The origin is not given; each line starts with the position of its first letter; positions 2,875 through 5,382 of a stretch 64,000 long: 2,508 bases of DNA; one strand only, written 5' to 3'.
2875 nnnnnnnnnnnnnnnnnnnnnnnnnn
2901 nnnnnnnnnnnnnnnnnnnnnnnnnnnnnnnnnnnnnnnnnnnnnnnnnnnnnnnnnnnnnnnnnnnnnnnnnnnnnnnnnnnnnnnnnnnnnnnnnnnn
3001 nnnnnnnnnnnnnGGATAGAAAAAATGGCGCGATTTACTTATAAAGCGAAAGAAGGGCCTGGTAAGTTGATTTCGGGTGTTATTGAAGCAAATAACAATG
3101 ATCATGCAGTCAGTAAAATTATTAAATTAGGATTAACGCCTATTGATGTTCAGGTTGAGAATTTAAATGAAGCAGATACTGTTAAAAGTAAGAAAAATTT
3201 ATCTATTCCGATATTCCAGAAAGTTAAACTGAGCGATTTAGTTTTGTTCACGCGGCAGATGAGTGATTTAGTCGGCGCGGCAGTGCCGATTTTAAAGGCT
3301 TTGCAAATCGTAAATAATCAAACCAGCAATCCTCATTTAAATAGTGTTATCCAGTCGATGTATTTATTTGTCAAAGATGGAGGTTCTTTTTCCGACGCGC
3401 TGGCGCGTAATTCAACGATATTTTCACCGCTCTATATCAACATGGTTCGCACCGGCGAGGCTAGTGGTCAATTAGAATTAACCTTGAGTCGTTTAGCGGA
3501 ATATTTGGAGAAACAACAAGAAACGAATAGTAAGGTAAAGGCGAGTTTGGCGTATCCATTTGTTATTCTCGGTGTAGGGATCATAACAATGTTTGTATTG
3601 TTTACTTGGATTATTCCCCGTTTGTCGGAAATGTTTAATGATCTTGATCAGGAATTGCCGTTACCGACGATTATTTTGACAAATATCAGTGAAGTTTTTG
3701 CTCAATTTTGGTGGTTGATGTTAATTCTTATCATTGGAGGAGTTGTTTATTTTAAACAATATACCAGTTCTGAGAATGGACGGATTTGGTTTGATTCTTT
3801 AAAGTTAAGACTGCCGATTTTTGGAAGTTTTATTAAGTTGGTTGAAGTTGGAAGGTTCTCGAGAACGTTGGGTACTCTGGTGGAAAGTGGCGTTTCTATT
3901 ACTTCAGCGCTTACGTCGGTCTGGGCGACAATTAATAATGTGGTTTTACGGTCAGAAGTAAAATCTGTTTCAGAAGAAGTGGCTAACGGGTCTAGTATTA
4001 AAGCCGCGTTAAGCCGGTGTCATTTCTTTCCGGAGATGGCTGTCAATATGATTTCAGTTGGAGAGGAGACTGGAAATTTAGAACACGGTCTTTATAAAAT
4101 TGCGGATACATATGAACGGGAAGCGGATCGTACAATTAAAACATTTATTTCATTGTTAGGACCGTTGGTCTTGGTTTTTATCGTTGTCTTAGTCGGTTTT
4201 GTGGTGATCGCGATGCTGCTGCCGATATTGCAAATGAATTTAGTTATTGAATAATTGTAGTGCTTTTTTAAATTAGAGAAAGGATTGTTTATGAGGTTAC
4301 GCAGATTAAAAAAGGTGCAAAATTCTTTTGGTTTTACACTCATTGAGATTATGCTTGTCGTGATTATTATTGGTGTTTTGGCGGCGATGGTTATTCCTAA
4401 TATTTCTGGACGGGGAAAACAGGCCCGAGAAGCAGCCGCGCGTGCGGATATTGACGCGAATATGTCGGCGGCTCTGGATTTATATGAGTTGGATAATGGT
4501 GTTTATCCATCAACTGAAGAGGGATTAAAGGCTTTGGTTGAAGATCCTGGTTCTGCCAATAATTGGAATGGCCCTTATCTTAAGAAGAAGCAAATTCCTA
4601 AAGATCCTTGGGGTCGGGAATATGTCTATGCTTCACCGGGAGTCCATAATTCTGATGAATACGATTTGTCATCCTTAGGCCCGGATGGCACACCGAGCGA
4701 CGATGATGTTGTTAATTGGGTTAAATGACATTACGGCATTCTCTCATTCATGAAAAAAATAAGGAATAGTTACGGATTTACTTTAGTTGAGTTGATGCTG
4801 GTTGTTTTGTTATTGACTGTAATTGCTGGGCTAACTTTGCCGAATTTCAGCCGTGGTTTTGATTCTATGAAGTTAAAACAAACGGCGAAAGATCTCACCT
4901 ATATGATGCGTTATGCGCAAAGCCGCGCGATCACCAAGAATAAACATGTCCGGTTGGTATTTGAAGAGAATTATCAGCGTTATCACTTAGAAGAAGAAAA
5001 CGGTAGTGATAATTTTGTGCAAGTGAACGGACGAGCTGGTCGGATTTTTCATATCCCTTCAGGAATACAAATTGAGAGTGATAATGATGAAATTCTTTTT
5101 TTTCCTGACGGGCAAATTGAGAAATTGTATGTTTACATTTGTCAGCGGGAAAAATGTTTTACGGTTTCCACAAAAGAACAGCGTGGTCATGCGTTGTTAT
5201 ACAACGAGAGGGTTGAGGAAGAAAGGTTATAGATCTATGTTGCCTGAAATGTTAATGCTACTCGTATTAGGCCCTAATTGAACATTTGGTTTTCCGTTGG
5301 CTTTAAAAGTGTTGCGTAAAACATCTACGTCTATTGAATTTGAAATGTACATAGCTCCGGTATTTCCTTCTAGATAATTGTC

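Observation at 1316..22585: T2SS / type IV filament hybrid gene set physically split by an antisense 11-kb giant secreted-protein gene: candidate dedicated giant-effector export system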

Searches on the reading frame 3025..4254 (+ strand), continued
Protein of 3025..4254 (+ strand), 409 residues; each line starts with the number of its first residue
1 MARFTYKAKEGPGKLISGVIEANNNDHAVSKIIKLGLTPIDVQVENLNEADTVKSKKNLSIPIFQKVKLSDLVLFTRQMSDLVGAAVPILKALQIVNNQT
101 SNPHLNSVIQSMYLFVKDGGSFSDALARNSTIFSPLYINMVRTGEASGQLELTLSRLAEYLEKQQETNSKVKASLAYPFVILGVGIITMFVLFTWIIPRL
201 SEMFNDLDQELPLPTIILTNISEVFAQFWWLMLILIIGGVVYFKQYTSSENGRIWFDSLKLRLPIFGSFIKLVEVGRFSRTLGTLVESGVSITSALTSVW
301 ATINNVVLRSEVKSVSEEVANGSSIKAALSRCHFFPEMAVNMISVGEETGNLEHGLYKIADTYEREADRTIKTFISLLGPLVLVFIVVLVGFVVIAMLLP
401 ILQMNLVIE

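Call 47: search_protein_families(library=pfam, proteins=[L001:3035-5920:+, L004:16025-20395:+], max_evalue=0.001)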
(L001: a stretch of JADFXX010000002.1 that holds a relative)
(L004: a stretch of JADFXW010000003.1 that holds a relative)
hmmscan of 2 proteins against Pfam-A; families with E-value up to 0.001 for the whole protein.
L001:3035-5920:+ (961 aa): 1 family
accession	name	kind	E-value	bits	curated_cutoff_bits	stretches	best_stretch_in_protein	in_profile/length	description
PF09286.16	Pro-kuma_activ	-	7.9e-28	97.9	23.5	1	51-188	4-142/143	Pro-kumamolisin, activation domain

L004:16025-20395:+ (1456 aa): 2 families
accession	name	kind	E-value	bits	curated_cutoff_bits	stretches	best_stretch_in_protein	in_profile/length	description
PF00498.31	FHA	-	3.7e-09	37.3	20.7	1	606-651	1-46/67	FHA domain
PF16697.10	Yop-YscD_cpl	-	4e-07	30.6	33.2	1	591-652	5-64/94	Inner membrane component of T3SS, cytoplasmic domain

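Call 57: find_encoding_contigs(protein=P0022, flank=10000, max_places=1)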
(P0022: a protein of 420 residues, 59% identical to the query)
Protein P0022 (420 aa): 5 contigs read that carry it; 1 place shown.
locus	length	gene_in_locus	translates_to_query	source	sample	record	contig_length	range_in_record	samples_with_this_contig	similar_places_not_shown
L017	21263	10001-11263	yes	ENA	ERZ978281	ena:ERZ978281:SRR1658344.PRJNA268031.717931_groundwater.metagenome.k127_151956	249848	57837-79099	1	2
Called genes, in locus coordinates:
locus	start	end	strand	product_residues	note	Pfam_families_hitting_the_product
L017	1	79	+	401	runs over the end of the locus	PF00482:T2SSF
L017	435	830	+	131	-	PF07963:N_methyl (weak)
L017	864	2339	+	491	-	PF05137:PilN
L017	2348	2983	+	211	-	PF04350:PilO (faint)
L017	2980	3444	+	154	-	-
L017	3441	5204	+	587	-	PF03958:Secretin_N, PF00263:Secretin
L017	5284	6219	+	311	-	-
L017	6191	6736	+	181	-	PF07963:N_methyl (weak)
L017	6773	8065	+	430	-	-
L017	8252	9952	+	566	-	PF05157:MshEN, PF00437:T2SSE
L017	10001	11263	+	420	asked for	PF28597:T2SSF_N, PF00482:T2SSF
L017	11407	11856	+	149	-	PF07963:N_methyl, PF08334:T2SSG, PF22434:PilW_C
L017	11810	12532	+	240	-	PF07963:N_methyl (weak), PF12019:GspH (weak)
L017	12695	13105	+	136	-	-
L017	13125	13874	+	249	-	PF07963:N_methyl (weak), PF11612:T2SSJ (faint)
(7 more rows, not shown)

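Call 58: find_encoding_contigs(protein=P0018, flank=10000, max_places=1)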
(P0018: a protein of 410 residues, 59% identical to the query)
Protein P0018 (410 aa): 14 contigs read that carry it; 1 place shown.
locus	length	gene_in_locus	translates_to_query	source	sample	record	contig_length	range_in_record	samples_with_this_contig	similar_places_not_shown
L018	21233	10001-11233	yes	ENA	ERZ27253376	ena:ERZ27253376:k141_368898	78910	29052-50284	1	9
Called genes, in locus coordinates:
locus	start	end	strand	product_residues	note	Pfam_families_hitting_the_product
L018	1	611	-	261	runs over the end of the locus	PF02673:BacA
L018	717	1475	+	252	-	PF13531:SBP_bac_11, PF01547:SBP_bac_1 (faint)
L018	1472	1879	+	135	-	PF03459:TOBE (weak)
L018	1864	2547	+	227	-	PF00528:BPD_transp_1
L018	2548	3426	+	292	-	PF00005:ABC_tran, PF13304:AAA_21 (faint)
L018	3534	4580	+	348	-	PF00044:Gp_dh_N, PF02800:Gp_dh_C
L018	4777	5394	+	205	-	-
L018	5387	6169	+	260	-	PF08843:AbiEii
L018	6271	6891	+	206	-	-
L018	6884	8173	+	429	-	PF08843:AbiEii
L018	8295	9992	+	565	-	PF05157:MshEN, PF00437:T2SSE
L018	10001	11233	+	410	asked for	PF28597:T2SSF_N, PF00482:T2SSF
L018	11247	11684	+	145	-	PF07963:N_methyl (weak), PF08334:T2SSG, PF22434:PilW_C (weak)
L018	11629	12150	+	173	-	-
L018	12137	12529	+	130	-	-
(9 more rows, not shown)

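Call 59: find_encoding_contigs(protein=P0047, flank=10000, max_places=1)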
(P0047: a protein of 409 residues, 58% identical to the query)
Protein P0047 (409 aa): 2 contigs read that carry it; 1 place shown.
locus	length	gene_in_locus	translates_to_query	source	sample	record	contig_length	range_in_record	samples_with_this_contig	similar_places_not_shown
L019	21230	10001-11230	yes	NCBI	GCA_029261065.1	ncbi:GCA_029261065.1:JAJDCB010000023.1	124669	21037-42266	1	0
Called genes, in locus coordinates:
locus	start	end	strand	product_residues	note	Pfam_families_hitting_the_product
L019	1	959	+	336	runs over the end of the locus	PF00044:Gp_dh_N, PF02800:Gp_dh_C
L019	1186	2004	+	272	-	PF04383:KilA-N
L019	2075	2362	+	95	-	-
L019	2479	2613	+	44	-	-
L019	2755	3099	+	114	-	PF00989:PAS, PF13426:PAS_9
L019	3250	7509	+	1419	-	PF00909:Ammonium_transp, PF00989:PAS (weak), PF13426:PAS_9, PF01590:GAF (weak), PF13185:GAF_2, PF00512:HisKA, PF02518:HATPase_c, PF00072:Response_reg, +1 more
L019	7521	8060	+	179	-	-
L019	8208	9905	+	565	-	PF05157:MshEN, PF00437:T2SSE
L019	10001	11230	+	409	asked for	PF28597:T2SSF_N, PF00482:T2SSF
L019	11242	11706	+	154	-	PF07963:N_methyl (weak), PF08334:T2SSG, PF22434:PilW_C (weak)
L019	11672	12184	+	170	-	PF07963:N_methyl (weak), PF12019:GspH (weak)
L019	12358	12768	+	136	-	-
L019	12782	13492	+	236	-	PF07963:N_methyl (weak)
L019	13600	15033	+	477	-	PF11104:PilM_2, PF05137:PilN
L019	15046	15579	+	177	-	PF04612:T2SSM (faint), PF04350:PilO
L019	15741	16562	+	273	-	PF13191:AAA_16 (faint), PF01637:ATPase_2, PF13401:AAA_22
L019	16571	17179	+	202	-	-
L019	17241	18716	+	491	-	PF21305:type_II_gspD_N0 (weak), PF07660:STN (weak), PF03958:Secretin_N, PF00263:Secretin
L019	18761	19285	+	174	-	PF00588:SpoU_methylase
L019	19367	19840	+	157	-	PF22381:Staph_reg_Sar_Rot (weak), PF01047:MarR, PF12802:MarR_2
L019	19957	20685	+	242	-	-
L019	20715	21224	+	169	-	-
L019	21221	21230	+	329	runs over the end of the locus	PF09925:DUF2157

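Call 62: search_protein_families(library=ncbifam, proteins=[window:3025-4254:+], max_evalue=0.001)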
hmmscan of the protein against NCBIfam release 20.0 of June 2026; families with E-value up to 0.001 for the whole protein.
window:3025-4254:+ (409 aa): 6 families
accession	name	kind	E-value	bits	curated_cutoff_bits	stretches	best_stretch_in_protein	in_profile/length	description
TIGR02120.1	GspF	equivalog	9.4e-115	384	424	1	4-407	1-400/401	type II secretion system inner membrane protein GspF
NF052607.1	T4PiliAsmPilCThrm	equivalog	5.2e-93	312.3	700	1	1-404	1-400/406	type IV pilus assembly protein PilC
NF052606.1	T4PiliAsmPilCMyx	equivalog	4.6e-90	302.4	700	1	2-405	20-415/419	type IV pilus assembly protein PilC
NF047826.1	T3SSXpsF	equivalog_domain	2.5e-84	283.5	650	1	1-405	1-401/405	type II secretion system protein XpsF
NF007861.0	PRK10573.1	equivalog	1.1e-69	235.4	401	1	4-408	7-398/401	protein transport protein HofC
NF041012.2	T4P_ComGB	equivalog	1.5e-45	156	240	2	133-404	60-330/332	competence type IV pilus assembly protein ComGB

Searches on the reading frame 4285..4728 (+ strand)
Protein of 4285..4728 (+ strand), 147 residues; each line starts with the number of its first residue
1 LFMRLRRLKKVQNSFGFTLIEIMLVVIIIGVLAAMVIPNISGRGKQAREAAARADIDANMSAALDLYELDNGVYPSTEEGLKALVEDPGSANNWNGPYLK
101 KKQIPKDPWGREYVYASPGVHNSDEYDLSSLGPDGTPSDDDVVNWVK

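Call 4: search_protein_families(library=pfam, proteins=[window:4285-4728:+], max_evalue=0.01)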
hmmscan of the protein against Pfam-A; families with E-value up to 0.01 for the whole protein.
window:4285-4728:+ (147 aa): 2 families
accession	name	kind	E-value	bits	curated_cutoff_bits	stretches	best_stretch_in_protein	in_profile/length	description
PF08334.16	T2SSG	-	7.1e-34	116.6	21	1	40-141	2-100/108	Type II secretion system (T2SS), protein G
PF07963.17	N_methyl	-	4.7e-06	26.4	21.2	1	13-37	3-27/27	Prokaryotic N-terminal methylation motif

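Call 62: search_protein_families(library=ncbifam, proteins=[window:4285-4728:+], max_evalue=0.001)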
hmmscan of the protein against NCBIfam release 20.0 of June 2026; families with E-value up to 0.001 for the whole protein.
window:4285-4728:+ (147 aa): 8 families
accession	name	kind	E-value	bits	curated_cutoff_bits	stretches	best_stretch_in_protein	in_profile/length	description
TIGR01710.1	typeII_sec_gspG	equivalog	4.1e-42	143.4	88.85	1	16-145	2-133/134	type II secretion system major pseudopilin GspG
NF040999.1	pilin_ComGC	equivalog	8.3e-11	41.9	75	1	16-79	3-65/84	competence type IV pilus major pilin ComGC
TIGR01708.2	typeII_sec_gspH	equivalog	3.4e-09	36.9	80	1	16-67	3-54/169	type II secretion system minor pseudopilin GspH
NF041775.1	typeIV_PilA_Myxo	equivalog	1.5e-08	34.9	400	1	13-62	9-58/214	type IV pilin protein PilA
NF007862.0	PRK10574.1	equivalog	4.7e-06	26.8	138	1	13-82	3-71/145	prepilin peptidase-dependent pilin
TIGR02532.1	IV_pilin_GFxxxE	domain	3.4e-05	23.5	16.3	1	16-37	3-24/24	prepilin-type N-terminal cleavage/methylation domain-containing protein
TIGR02596.1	TIGR02596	subfamily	4.5e-05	23.6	70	1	17-63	1-47/196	Verru_Chthon cassette protein D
NF041013.1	T4P_ComGE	equivalog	0.00019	21.5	49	1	16-72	5-61/83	competence type IV pilus minor pilin ComGE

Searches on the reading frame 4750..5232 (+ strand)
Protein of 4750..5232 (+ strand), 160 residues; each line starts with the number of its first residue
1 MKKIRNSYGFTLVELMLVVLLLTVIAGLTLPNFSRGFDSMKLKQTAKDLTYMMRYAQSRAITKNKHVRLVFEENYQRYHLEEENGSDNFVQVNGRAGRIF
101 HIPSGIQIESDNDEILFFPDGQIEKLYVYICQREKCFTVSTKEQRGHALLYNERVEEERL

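Call 4: search_protein_families(library=pfam, proteins=[window:4750-5232:+], max_evalue=0.01)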
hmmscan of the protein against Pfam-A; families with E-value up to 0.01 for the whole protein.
window:4750-5232:+ (160 aa): 2 families
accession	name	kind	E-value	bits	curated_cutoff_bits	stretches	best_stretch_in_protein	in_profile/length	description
PF07963.17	N_methyl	-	1.2e-05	25.1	21.2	1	5-29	2-26/27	Prokaryotic N-terminal methylation motif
PF12019.13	GspH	-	6.8e-05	23.8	21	1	46-140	2-105/108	Type II transport protein GspH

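Call 62: search_protein_families(library=ncbifam, proteins=[window:4750-5232:+], max_evalue=0.001)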
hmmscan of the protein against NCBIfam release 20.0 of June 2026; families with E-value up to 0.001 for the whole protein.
window:4750-5232:+ (160 aa): 10 families
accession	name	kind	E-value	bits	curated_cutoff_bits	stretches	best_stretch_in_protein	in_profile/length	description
NF040982.1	ComGD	equivalog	3e-15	56.8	70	1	9-131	3-118/139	competence type IV pilus minor pilin ComGD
NF047827.1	T3SSXpsH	equivalog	6.6e-13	48.7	160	1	9-122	2-111/145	type II secretion system protein XpsH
TIGR01708.2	typeII_sec_gspH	equivalog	2.3e-11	44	80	1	8-74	2-68/169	type II secretion system minor pseudopilin GspH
NF007800.0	PRK10506.1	equivalog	1.2e-08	34.9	158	1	3-88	4-89/163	prepilin peptidase-dependent protein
TIGR02596.1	TIGR02596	subfamily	2.3e-08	34.3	70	1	10-71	1-62/196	Verru_Chthon cassette protein D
NF041013.1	T4P_ComGE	equivalog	4.3e-05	23.5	49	1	8-83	4-81/83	competence type IV pilus minor pilin ComGE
TIGR01710.1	typeII_sec_gspG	equivalog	8.7e-05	22.6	88.85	1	9-52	2-45/134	type II secretion system major pseudopilin GspG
NF040999.1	pilin_ComGC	equivalog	0.0001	22.4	75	1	9-43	3-37/84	competence type IV pilus major pilin ComGC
NF041775.1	typeIV_PilA_Myxo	equivalog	0.0001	22.4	400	1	8-46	11-48/214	type IV pilin protein PilA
TIGR02532.1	IV_pilin_GFxxxE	domain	0.00086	19.1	16.3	0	9-30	3-24/24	prepilin-type N-terminal cleavage/methylation domain-containing protein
